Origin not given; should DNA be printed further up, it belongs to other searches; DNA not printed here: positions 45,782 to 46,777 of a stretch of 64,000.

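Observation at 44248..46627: Candidate undescribed three-gene cassette (231-aa, 203-aa and an MBL-fold protein) heading the Type III-like operon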

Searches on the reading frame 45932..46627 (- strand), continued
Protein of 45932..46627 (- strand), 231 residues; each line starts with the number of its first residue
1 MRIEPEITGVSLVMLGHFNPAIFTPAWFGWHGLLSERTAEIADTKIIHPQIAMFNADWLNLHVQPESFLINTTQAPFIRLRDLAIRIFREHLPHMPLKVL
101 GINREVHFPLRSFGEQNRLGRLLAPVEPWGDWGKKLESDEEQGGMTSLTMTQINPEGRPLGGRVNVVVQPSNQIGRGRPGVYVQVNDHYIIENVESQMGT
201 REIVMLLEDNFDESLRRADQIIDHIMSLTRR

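Call 88: fold_search(model_id=the predicted structure, library=viral)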
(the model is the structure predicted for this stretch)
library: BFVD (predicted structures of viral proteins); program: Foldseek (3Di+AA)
matches with E <= 10: 934; with E <= 0.001: 7
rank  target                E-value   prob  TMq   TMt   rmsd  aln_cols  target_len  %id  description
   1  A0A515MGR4            2.5e-09  1.00  0.59  0.66   4.9       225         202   19  (no name in the UniProt tables at hand)
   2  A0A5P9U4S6            8.1e-05  0.99  0.28  0.32  11.3       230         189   11  (no name in the UniProt tables at hand)
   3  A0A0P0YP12            5.0e-04  0.90  0.29  0.11  13.7       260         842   11  (no name in the UniProt tables at hand)
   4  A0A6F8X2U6            5.3e-04  0.72  0.25  0.09  16.9       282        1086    9  Early transcription factor large subunit-like protein [Lymphocystis disease virus 2]
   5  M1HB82                7.5e-04  0.92  0.28  0.24  12.4       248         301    9  (no name in the UniProt tables at hand)
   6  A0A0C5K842            8.0e-04  0.85  0.24  0.27  14.4       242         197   11  (no name in the UniProt tables at hand)
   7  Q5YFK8                8.0e-04  0.66  0.24  0.08  16.1       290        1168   12  Uncharacterized protein [Singapore grouper iridovirus]
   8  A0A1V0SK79            1.7e-03  0.91  0.33  0.33  13.4       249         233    7  Uncharacterized protein [Klosneuvirus KNV1]
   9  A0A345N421            2.2e-03  0.95  0.34  0.30  11.7       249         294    5  (no name in the UniProt tables at hand)
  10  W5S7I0                3.0e-03  0.90  0.34  0.24  10.2       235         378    8  (no name in the UniProt tables at hand)
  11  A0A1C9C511            3.8e-03  0.90  0.34  0.34   9.1       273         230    9  Putative TATA-box-binding protein [Heterosigma akashiwo virus 01]
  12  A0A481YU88            6.6e-03  0.28  0.19  0.08  20.3       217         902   10  Uncharacterized protein [Marseillevirus LCMAC103]
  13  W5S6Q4                8.4e-03  0.16  0.17  0.06  17.8       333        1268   10  VETF-like early transcription factor large subunit [Pithovirus sibericum]
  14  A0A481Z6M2            8.9e-03  0.33  0.23  0.09  17.0       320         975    9  Uncharacterized protein [Pithovirus LCPAC302]
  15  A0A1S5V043            1.3e-02  0.97  0.30  0.45   4.6       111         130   12  (no name in the UniProt tables at hand)
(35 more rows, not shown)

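Call 89: find_encoding_contigs(protein=window:45932-46627:-, flank=3000, max_places=4)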
Protein window:45932-46627:- (231 aa): 3 contigs read that carry it; 1 place shown.
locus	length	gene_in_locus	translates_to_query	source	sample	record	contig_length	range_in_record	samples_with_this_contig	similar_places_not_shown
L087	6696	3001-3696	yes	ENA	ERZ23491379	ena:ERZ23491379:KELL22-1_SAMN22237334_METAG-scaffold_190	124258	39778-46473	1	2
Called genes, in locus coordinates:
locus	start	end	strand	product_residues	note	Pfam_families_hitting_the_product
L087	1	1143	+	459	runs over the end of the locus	PF01565:FAD_binding_4, PF02913:FAD-oxidase_C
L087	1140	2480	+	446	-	PF13187:Fer4_9 (faint), PF13237:Fer4_10 (faint), PF12838:Fer4_7, PF13183:Fer4_8, PF13484:Fer4_16 (weak), PF13534:Fer4_17, PF02754:CCG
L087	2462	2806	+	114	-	PF05336:rhaM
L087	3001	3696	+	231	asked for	-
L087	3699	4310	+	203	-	-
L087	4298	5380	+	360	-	PF00753:Lactamase_B (weak)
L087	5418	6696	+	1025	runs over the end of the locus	PF01555:N6_N4_Mtase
